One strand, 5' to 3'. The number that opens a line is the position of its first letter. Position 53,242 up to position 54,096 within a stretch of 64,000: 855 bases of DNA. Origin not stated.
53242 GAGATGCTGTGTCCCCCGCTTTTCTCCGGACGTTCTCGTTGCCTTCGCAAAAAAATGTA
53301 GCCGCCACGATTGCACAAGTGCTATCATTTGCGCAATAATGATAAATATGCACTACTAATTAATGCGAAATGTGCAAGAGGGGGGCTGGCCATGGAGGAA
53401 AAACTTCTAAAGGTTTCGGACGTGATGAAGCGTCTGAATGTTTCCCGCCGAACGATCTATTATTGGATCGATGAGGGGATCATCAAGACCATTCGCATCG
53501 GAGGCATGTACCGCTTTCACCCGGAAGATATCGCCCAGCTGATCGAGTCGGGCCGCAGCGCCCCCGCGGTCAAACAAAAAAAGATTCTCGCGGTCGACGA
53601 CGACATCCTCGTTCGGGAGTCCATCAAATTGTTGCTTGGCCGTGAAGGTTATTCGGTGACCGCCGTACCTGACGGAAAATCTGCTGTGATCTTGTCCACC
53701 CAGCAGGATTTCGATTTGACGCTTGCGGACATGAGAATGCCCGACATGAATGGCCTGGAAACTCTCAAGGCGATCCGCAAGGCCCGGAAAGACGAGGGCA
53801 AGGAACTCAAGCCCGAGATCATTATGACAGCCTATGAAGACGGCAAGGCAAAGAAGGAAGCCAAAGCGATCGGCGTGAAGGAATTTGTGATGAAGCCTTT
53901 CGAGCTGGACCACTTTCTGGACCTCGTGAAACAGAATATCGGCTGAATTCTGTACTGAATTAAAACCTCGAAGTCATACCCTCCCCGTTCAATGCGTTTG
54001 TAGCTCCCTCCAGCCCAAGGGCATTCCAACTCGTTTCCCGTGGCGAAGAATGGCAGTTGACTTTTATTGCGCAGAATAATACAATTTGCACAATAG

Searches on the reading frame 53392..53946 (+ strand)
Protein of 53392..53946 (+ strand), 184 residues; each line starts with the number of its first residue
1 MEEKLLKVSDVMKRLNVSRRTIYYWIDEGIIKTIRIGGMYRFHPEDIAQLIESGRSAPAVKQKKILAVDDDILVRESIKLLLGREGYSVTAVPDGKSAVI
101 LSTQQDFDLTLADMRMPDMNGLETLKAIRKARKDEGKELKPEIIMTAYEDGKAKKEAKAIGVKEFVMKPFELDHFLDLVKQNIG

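Call 30: find_encoding_contigs(protein=window:53392-53946:+, flank=10000, max_places=4)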
Protein window:53392-53946:+ (184 aa): 17 contigs read that carry it; 4 places shown.
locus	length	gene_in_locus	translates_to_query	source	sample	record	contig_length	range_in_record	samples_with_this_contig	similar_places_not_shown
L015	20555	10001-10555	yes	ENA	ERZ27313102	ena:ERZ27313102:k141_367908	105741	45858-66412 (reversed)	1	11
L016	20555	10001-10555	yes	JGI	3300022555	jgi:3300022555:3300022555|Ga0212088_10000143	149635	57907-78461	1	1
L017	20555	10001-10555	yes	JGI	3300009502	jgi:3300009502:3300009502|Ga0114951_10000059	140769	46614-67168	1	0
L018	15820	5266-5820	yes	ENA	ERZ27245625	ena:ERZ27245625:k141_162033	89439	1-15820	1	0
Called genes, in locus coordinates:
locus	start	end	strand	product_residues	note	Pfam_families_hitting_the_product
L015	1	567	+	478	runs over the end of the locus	PF07498:Rho_N, PF07497:Rho_RNA_bind, PF00006:ATP-synt_ab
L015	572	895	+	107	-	PF01197:Ribosomal_L31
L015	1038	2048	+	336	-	PF03462:PCRF, PF00472:RF-1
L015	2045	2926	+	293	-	PF17827:PrmC_N, PF03602:Cons_hypoth95 (weak), PF00891:Methyltransf_2 (weak), PF05175:MTS, PF06325:PrmA (weak), PF08242:Methyltransf_12, PF13649:Methyltransf_25, PF13847:Methyltransf_31, +3 more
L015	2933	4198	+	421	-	PF00275:EPSP_synthase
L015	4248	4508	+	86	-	PF00886:Ribosomal_S16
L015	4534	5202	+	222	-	PF01746:tRNA_m1G_MT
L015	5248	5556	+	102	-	PF01245:Ribosomal_L19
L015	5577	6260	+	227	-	PF01351:RNase_HII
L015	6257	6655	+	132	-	PF08378:NERD (weak), PF02021:UPF0102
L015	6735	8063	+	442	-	PF01103:Omp85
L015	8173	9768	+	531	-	-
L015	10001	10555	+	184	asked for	PF12728:HTH_17, PF13411:MerR_1 (faint), PF00376:MerR (weak), PF00072:Response_reg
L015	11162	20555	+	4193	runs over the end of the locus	PF00041:fn3, PF17892:Cadherin_5, PF17963:Big_9, PF17892:Cadherin_5, PF17963:Big_9, PF16656:Pur_ac_phosph_N, PF13927:Ig_3, PF00041:fn3, +11 more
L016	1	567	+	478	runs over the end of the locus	PF07498:Rho_N, PF07497:Rho_RNA_bind, PF00006:ATP-synt_ab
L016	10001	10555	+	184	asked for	PF12728:HTH_17, PF13411:MerR_1 (faint), PF00376:MerR (weak), PF00072:Response_reg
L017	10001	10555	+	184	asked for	PF12728:HTH_17, PF13411:MerR_1 (faint), PF00376:MerR (weak), PF00072:Response_reg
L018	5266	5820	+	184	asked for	PF12728:HTH_17, PF13411:MerR_1 (faint), PF00376:MerR (weak), PF00072:Response_reg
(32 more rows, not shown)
